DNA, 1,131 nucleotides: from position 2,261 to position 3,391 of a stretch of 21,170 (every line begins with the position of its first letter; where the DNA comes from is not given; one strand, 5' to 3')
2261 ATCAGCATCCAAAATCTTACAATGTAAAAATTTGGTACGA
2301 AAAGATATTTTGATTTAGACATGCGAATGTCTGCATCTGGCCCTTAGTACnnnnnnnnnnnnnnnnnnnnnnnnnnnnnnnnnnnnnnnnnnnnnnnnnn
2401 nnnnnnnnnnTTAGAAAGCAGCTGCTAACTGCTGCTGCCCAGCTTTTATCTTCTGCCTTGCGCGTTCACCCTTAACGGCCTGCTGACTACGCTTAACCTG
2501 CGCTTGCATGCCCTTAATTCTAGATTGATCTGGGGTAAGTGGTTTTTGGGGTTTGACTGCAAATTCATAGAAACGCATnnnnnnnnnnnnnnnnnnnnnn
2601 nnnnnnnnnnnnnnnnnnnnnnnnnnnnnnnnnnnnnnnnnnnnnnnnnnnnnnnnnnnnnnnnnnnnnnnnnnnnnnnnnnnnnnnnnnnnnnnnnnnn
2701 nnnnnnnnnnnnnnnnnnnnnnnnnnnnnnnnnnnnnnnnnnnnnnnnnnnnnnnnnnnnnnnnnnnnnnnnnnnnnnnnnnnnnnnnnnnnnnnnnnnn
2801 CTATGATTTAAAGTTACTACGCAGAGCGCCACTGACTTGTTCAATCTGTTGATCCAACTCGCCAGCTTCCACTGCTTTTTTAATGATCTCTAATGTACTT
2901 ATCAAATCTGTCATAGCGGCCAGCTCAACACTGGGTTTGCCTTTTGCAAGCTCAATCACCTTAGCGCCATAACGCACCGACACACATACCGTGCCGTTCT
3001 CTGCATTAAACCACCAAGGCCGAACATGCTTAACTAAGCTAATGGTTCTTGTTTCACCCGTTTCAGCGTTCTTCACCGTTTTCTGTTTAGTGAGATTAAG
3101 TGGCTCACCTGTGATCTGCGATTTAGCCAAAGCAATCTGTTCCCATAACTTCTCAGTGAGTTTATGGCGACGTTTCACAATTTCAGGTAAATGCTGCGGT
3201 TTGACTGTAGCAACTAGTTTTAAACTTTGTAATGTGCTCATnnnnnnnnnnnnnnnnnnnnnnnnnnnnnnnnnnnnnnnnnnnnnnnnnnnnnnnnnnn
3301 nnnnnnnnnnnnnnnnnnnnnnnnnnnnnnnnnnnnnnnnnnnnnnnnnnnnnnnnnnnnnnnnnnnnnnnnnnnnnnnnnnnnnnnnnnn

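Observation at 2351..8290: Candidate 5.9-kb integrated mini-element bracketed by a 9-bp direct repeat that splits a REP-like repeat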

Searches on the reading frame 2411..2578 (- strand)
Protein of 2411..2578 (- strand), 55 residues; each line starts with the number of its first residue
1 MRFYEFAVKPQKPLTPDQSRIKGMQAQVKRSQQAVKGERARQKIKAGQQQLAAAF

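Call 7: search_protein_families(library=pfam, proteins=[window:2411-2578:-], max_evalue=0.1)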
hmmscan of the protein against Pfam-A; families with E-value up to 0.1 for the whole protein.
window:2411-2578:- (55 aa): 0 families

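Call 8: search_protein_families(library=phrogs, proteins=[window:2411-2578:-], max_evalue=0.1)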
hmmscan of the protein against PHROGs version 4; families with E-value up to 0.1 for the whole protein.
window:2411-2578:- (55 aa): 0 families

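Call 27: find_encoding_contigs(protein=window:2411-2578:-, flank=4000, max_places=10)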
Protein window:2411-2578:- (55 aa): 22 contigs read that carry it; 10 places shown.
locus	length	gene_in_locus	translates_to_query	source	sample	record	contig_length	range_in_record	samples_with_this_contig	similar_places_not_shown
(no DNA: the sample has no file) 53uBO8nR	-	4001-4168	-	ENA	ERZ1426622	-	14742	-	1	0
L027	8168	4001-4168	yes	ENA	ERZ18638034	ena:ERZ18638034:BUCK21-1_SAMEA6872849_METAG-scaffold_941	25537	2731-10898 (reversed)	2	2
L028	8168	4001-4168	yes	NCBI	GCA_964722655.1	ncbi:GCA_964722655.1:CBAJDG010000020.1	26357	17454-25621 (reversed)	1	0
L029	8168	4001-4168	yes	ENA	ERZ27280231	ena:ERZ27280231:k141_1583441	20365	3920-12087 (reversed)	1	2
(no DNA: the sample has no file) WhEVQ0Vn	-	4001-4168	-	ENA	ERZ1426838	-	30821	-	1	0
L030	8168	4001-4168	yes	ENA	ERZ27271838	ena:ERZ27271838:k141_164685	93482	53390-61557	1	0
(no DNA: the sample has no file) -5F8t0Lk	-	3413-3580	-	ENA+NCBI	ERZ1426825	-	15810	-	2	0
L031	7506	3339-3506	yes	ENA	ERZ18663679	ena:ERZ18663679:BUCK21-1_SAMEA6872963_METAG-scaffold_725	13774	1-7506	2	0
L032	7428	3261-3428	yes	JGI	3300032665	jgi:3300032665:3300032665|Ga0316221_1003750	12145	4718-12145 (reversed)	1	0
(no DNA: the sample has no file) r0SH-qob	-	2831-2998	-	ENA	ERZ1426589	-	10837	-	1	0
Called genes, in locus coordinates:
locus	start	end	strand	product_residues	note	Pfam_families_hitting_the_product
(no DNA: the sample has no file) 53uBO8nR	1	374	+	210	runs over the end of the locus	?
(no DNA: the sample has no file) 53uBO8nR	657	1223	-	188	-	PF00589:Phage_integrase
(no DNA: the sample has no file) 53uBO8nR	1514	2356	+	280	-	PF13581:HATPase_c_2 (faint), PF14213:DUF4325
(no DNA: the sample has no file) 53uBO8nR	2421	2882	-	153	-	-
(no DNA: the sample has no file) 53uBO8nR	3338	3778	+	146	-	PF20346:DUF6641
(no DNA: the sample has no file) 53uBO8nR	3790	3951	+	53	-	-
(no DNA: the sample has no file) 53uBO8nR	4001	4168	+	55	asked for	-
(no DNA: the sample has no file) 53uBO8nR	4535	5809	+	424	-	PF25917:BSH_RND, PF25876:HH_MFP_RND, PF25944:Beta-barrel_RND, PF25967:RND-MFP_C, PF25989:YknX_C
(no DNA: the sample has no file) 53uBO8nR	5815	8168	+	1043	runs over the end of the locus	PF00873:ACR_tran, PF03176:MMPL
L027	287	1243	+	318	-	-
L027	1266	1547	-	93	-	PF00216:Bac_DNA_binding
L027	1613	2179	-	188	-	PF00589:Phage_integrase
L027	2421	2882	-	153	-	-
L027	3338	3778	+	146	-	PF20346:DUF6641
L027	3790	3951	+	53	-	-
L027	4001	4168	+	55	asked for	-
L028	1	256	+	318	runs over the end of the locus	-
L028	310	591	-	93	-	PF00216:Bac_DNA_binding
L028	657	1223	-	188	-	PF00589:Phage_integrase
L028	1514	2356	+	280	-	PF13581:HATPase_c_2 (weak), PF02518:HATPase_c (faint), PF14213:DUF4325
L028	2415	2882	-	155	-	-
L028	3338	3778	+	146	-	PF20346:DUF6641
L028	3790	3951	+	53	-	-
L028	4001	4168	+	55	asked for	-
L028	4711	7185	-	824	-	PF00343:Phosphorylase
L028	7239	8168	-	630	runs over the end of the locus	PF00224:PK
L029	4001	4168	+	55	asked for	-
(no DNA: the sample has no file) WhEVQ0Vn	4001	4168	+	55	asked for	-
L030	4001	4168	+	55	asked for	-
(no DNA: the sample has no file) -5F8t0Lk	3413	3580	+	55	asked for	-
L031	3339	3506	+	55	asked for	-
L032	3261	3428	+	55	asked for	-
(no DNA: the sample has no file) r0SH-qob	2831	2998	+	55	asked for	-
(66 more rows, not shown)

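Call 40: search_protein_families(library=ncbifam, proteins=[window:2411-2578:-], max_evalue=0.1)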
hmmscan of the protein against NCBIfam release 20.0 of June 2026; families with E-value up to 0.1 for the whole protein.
window:2411-2578:- (55 aa): 0 families
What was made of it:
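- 2411..2578 (-): 55-aa basic protein at the left end (p55). No family match (calls 7, 8, 40).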

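Call 68: search_protein_families(library=padloc, proteins=[window:2411-2578:-, L028:1514-2356:+], max_evalue=0.01)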
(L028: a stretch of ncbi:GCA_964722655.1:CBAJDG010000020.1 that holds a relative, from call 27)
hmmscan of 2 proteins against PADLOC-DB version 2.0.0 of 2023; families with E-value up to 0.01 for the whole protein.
window:2411-2578:- (55 aa): 0 families

L028:1514-2356:+ (280 aa): 0 families

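Call 88: search_protein_families(library=pfam, proteins=[L028:1514-2356:+], max_evalue=0.01)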
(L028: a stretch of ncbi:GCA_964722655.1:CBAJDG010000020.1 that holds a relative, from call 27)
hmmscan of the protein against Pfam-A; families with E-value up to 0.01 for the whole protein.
L028:1514-2356:+ (280 aa): 3 families
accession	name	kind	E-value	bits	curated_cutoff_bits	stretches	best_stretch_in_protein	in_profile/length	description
PF14213.11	DUF4325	-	2.2e-10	40.5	23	1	203-257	1-63/64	STAS-like domain of unknown function (DUF4325)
PF13581.12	HATPase_c_2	-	2e-06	28.3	27.4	1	29-138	24-126/127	Histidine kinase-like ATPase domain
PF02518.31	HATPase_c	-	2.5e-05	25.1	26.4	1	41-98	10-56/111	Histidine kinase-, DNA gyrase B-, and HSP90-like ATPase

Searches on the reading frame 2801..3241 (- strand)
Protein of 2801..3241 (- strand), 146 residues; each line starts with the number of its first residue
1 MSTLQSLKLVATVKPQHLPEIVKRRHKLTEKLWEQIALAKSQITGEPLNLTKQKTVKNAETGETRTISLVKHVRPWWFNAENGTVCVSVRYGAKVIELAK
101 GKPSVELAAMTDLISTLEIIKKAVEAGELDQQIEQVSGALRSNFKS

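Call 7: search_protein_families(library=pfam, proteins=[window:2801-3241:-], max_evalue=0.1)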
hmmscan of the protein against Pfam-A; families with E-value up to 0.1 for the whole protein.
window:2801-3241:- (146 aa): 1 family
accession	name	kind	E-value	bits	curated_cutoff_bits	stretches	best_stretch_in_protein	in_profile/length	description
PF20346.3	DUF6641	-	2e-10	41.3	27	1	7-130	22-140/143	Family of unknown function (DUF6641)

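Call 8: search_protein_families(library=phrogs, proteins=[window:2801-3241:-], max_evalue=0.1)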
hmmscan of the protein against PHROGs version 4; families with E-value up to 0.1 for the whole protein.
window:2801-3241:- (146 aa): 1 family
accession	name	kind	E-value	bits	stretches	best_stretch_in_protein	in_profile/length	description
phrog_31551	-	unknown function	4.8e-26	92.6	1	1-139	9-148/155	-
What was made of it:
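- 2801..3241 (-): DUF6641 protein, 146 aa. PF20346 at 41 bits; phrog_31551 at 93 bits (calls 7, 8).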

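Call 40: search_protein_families(library=ncbifam, proteins=[window:2801-3241:-], max_evalue=0.1)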
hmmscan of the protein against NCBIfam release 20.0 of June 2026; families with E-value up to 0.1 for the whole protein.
window:2801-3241:- (146 aa): 0 families

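Call 68: search_protein_families(library=padloc, proteins=[window:2801-3241:-], max_evalue=0.01)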
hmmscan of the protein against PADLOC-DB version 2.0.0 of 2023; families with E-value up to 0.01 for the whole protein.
window:2801-3241:- (146 aa): 0 families

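Call 94: search_protein_families(library=pfam, proteins=[L131:6722-7438:-], max_evalue=0.01)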
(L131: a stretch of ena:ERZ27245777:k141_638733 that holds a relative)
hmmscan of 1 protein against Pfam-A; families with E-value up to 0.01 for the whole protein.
L131:6722-7438:- (238 aa): 2 families
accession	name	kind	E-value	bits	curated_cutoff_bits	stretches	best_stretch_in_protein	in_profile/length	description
PF01051.27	Rep3_N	-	8e-12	46.2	22.4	1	7-66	83-141/141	Initiator Replication protein, WH1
PF21205.3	Rep3_C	-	4.4e-08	33.7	21.1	1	78-136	2-58/59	Initiator Rep protein, WH2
